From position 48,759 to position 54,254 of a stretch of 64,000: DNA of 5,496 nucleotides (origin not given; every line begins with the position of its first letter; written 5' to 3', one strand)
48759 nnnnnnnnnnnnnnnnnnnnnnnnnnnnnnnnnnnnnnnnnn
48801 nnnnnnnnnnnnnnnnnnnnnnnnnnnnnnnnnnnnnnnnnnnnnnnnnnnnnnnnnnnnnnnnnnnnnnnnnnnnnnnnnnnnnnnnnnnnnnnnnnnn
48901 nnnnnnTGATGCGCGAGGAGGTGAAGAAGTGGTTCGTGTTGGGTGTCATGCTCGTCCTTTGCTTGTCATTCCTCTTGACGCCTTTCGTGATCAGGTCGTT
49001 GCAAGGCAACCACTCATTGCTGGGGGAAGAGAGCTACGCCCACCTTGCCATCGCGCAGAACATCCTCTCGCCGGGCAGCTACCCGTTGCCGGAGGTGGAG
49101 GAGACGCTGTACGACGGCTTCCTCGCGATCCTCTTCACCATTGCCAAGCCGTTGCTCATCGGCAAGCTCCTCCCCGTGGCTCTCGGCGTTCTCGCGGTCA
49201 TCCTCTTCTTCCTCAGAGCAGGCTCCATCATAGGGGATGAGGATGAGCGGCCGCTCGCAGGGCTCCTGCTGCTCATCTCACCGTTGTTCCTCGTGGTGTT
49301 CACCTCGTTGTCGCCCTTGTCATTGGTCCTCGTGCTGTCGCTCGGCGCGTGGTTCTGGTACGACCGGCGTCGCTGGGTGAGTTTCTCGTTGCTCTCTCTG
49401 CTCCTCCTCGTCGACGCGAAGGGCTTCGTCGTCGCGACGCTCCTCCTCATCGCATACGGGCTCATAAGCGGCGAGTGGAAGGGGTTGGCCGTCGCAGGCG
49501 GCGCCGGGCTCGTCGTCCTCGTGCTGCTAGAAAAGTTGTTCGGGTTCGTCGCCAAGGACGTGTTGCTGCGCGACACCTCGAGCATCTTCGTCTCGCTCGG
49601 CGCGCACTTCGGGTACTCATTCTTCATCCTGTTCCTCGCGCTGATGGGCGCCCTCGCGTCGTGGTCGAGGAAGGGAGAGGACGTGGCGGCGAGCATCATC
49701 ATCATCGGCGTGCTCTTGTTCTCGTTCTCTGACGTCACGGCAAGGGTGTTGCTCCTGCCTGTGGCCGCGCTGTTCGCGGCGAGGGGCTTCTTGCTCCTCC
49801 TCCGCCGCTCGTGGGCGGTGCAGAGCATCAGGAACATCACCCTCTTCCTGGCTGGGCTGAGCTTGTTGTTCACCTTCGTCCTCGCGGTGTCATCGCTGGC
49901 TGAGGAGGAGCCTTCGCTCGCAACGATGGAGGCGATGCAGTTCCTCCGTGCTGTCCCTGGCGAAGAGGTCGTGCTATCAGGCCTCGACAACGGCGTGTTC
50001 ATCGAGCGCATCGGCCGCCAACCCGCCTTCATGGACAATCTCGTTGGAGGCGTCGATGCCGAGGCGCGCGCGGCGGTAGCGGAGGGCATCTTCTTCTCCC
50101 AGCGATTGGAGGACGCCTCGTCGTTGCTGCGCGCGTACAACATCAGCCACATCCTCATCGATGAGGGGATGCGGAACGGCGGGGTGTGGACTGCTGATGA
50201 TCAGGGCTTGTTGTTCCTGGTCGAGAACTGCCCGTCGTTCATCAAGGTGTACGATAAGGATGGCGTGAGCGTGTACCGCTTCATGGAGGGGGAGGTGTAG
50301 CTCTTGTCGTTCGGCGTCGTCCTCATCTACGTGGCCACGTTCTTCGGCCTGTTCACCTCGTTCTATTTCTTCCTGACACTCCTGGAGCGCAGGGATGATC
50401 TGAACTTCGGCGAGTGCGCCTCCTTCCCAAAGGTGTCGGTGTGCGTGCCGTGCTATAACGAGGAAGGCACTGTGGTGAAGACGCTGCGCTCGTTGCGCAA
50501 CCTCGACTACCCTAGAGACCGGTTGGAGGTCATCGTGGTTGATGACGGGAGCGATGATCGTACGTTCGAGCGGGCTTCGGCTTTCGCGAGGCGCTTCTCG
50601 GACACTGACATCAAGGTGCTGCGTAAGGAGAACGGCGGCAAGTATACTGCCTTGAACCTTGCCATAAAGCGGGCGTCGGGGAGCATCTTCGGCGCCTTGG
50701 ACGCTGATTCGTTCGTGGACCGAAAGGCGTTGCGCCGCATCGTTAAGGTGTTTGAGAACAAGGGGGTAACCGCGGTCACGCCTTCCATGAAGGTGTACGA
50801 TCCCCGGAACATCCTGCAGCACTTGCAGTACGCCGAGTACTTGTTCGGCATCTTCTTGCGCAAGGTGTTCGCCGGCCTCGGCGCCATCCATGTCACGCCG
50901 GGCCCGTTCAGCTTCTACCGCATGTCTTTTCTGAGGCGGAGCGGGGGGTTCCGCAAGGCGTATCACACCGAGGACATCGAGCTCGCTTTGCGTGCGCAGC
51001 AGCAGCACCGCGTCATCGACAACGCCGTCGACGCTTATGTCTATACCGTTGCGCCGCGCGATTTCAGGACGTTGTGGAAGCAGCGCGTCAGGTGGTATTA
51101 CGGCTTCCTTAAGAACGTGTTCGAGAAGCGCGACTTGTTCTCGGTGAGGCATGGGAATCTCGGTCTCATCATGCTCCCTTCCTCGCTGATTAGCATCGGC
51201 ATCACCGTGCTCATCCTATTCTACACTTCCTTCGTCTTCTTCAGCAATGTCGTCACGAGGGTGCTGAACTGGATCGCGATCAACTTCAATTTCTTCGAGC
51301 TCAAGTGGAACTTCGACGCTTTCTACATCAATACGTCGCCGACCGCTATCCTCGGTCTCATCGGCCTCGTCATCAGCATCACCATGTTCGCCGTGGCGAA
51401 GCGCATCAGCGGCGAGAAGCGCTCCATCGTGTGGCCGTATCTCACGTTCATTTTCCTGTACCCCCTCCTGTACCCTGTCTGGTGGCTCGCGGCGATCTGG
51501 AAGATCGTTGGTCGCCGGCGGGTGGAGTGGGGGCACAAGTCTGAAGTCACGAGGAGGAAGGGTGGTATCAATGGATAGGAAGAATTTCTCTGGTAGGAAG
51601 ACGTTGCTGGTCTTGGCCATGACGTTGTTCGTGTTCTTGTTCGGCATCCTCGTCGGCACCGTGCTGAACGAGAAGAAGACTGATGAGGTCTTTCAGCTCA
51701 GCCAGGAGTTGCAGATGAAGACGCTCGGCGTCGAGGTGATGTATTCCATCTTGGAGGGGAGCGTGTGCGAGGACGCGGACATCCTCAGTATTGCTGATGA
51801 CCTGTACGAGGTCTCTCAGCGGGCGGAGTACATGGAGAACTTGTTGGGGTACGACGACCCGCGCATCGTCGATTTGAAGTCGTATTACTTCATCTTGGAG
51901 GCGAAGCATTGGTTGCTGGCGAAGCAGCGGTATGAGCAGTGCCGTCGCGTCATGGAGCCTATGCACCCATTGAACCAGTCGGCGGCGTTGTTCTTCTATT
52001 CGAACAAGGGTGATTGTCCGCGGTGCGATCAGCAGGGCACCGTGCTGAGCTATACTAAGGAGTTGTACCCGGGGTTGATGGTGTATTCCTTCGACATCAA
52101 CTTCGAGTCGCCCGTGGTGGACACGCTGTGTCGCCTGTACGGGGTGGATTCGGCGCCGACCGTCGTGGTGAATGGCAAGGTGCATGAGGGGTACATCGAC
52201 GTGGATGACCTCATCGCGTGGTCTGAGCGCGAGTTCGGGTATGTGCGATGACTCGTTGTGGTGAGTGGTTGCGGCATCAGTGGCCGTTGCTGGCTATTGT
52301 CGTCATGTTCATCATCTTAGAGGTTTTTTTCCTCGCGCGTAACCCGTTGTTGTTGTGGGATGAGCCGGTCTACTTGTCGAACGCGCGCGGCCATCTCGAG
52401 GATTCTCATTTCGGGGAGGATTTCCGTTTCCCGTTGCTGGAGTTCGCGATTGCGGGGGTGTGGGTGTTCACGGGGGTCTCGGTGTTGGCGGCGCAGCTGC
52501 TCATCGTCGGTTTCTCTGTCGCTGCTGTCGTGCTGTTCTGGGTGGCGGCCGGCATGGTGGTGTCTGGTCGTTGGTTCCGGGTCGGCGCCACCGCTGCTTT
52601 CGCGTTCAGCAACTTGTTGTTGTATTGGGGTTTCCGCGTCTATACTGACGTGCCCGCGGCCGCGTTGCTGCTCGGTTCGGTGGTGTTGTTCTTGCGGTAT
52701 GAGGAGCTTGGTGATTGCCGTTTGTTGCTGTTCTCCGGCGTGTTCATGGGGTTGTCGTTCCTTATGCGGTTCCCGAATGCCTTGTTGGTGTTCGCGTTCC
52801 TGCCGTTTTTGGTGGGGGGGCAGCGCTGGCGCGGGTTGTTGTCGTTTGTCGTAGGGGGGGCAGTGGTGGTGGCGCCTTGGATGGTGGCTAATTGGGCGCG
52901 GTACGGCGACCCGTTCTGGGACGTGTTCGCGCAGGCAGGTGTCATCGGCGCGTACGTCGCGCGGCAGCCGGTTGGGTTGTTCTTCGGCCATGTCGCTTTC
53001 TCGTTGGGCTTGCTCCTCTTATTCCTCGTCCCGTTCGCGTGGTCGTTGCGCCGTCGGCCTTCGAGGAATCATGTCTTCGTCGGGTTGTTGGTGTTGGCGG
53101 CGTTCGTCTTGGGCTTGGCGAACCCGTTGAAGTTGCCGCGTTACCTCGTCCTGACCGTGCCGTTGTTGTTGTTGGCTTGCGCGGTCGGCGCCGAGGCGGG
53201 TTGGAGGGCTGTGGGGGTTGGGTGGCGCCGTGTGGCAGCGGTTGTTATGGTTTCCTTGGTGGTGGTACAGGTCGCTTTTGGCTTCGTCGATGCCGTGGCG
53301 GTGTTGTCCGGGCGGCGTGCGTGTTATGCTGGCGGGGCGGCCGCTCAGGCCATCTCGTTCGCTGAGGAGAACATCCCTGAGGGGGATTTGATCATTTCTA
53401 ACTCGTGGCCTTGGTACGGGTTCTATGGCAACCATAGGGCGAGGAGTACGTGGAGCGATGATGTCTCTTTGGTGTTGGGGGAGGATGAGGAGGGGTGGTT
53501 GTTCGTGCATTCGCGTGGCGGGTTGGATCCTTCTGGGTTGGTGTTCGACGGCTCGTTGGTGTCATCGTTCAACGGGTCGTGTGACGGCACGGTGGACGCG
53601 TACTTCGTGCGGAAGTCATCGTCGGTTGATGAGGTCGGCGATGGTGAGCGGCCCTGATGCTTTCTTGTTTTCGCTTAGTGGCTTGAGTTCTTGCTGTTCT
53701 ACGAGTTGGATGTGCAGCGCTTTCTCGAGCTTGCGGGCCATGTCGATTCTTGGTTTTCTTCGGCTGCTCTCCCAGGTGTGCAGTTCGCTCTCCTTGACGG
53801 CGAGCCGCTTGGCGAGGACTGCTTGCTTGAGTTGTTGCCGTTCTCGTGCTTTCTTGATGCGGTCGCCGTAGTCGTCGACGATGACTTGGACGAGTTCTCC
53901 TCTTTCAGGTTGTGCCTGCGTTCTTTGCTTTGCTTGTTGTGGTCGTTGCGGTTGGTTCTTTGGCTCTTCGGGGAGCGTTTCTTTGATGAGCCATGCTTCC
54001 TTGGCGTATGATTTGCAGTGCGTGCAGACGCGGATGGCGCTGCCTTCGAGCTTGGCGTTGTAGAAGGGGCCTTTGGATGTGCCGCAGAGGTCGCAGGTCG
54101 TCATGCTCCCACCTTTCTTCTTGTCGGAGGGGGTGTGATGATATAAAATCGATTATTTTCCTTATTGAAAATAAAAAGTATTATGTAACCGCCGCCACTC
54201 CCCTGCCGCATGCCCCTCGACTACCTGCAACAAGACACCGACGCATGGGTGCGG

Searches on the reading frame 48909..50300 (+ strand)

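Call 10: search_protein_families(library=pfam, proteins=[window:48909-50300:+], max_evalue=0.001)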
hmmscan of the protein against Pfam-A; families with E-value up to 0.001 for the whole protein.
window:48909-50300:+ (463 aa): 0 families

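Call 36: search_protein_families(library=pfam, proteins=[window:48909-50300:+], max_evalue=1)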
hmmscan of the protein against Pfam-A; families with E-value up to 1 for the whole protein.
window:48909-50300:+ (463 aa): 1 family
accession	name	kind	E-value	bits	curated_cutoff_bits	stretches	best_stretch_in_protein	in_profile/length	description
PF11200.13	DUF2981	-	0.092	12.7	27.2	1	278-338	32-91/352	Protein of unknown function (DUF2981)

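Call 75: search_protein_families(library=ncbifam, proteins=[window:48909-50300:+], max_evalue=0.05)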
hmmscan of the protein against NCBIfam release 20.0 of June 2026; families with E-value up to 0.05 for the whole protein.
window:48909-50300:+ (463 aa): 0 families

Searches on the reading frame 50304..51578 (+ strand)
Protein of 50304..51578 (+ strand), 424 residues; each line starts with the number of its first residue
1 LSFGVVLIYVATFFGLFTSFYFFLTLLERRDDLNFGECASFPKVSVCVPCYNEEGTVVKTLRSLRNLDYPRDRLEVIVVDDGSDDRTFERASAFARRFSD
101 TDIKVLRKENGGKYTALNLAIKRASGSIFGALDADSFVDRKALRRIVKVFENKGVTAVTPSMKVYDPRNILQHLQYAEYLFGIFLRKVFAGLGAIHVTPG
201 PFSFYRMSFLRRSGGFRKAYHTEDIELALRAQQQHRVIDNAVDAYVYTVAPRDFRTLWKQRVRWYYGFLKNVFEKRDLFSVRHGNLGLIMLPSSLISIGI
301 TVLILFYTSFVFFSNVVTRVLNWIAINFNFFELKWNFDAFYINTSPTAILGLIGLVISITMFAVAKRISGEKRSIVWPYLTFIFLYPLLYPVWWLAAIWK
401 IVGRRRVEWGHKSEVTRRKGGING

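Call 10: search_protein_families(library=pfam, proteins=[window:50304-51578:+], max_evalue=0.001)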
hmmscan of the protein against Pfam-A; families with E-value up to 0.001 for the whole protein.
window:50304-51578:+ (424 aa): 6 families
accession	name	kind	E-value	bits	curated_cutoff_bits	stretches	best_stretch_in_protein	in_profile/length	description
PF00535.33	Glycos_transf_2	-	1.9e-32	112.9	23.3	1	45-212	1-166/168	Glycosyl transferase family 2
PF13641.12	Glyco_tranf_2_3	-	6.2e-28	98.8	27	1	42-267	1-230/230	Glycosyltransferase like family 2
PF13632.12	Glyco_trans_2_3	-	6.3e-19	69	27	1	132-314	5-187/198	Glycosyl transferase family group 2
PF13506.12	Glyco_transf_21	-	5.5e-10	39.4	21.7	1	113-264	18-172/174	Glycosyl transferase family 21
PF03142.21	Chitin_synth_2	-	1.3e-06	27.8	27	0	131-210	207-289/527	Chitin synthase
PF10111.15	Glyco_tranf_2_2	-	1.8e-05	24.8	27.3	1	45-233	1-201/276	Glycosyltransferase like family 2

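Call 75: search_protein_families(library=ncbifam, proteins=[window:50304-51578:+], max_evalue=0.05)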
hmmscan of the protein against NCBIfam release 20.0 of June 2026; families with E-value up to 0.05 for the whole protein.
window:50304-51578:+ (424 aa): 31 families (the best 25 are shown)
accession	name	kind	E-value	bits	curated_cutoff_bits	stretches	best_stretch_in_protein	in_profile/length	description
TIGR03937.1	PgaC_IcaA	equivalog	7.6e-45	153.6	422.3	1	13-409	14-392/407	poly-beta-1,6-N-acetyl-D-glucosamine synthase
TIGR03111.1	glyc2_xrt_Gpos1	hypoth_equivalog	2e-25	89.5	363.95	1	12-270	18-288/439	TIGR03111 family XrtG-associated glycosyltransferase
NF041875.1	EPS_EpsD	equivalog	2.2e-21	76.6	370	1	44-265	1-223/325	exopolysaccharide biosynthesis glycosyltransferase EpsD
TIGR04283.1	glyco_like_mftF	equivalog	1.9e-19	70.1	182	1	44-248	1-184/221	TIGR04283 family arsenosugar biosynthesis glycosyltransferase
TIGR03965.1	mycofact_glyco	equivalog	3.5e-19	69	280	1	40-249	72-281/467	mycofactocin biosynthesis glycosyltransferase MftF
TIGR04242.1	nodulat_NodC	equivalog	1.8e-18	66.7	550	1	34-265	40-281/395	chitooligosaccharide synthase NodC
TIGR03030.1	CelA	equivalog_domain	1.6e-17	62.8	699.1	1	4-270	91-379/714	UDP-forming cellulose synthase catalytic subunit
NF007482.0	PRK10073.1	equivalog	2.1e-14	53.2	423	1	40-152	4-112/334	glycosyltransferase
NF053846.1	glyco_with_XrtP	equivalog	4.5e-13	48.7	520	2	13-146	12-154/440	XrtP-associated glycosyltransferase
NF047683.1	TeichurnBiosyTuaG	equivalog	6.5e-12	45.6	400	1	42-153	6-114/252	teichuronic acid biosynthesis protein TuaG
NF053739.1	GlytfEpsEBac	equivalog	7.9e-12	44.7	450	1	42-166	1-124/265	glycosyltransferase EpsE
TIGR03469.1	HpnB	hypoth_equivalog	1.2e-11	44.2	379.25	1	20-156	22-166/386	hopene-associated glycosyltransferase HpnB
NF008558.0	PRK11498.1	equivalog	2e-10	39.2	992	1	3-149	232-376/872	UDP-forming cellulose synthase catalytic subunit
NF041865.1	EpsU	equivalog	2.1e-10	40.2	700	1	18-167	15-163/394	exopolysaccharide biosynthesis GT2 family glycosyltransferase EpsU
NF010496.0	PRK13915.1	equivalog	2.1e-10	40.2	262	1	43-136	32-127/307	glucosyl-3-phosphoglycerate synthase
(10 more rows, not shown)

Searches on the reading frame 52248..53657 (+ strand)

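Call 10: search_protein_families(library=pfam, proteins=[window:52248-53657:+], max_evalue=0.001)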
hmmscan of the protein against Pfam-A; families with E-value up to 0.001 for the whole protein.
window:52248-53657:+ (469 aa): 1 family
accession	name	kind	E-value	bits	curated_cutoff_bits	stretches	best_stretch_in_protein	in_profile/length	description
PF13231.12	PMT_2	-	5.4e-06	27.2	26.1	1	62-210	4-151/160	Dolichyl-phosphate-mannose-protein mannosyltransferase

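Call 75: search_protein_families(library=ncbifam, proteins=[window:52248-53657:+], max_evalue=0.05)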
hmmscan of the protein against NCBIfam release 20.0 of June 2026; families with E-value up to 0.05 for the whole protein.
window:52248-53657:+ (469 aa): 1 family
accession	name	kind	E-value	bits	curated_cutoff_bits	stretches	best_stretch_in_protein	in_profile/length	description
NF047440.1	LA3751_2_3_fam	subfamily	0.00023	20.1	200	1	66-326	87-365/460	LA_3751/LA_3752 family putative glycosyltransferase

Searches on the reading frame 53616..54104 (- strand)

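Call 10: search_protein_families(library=pfam, proteins=[window:53616-54104:-], max_evalue=0.001)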
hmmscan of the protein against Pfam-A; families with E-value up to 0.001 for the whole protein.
window:53616-54104:- (162 aa): 4 families
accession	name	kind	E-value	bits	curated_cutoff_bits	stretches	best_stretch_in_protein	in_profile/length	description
PF13560.12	HTH_31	-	2e-08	34.9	27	1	79-139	2-63/64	Helix-turn-helix domain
PF01381.28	HTH_3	-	2.6e-08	34.2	23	1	83-136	1-54/55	Helix-turn-helix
PF12844.13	HTH_19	-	0.00015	22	30.2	1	80-126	1-47/64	Helix-turn-helix domain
PF24250.1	HVO_2718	-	0.0005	20.3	30.3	0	73-135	106-171/173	Transcription regulator HVO_2718-like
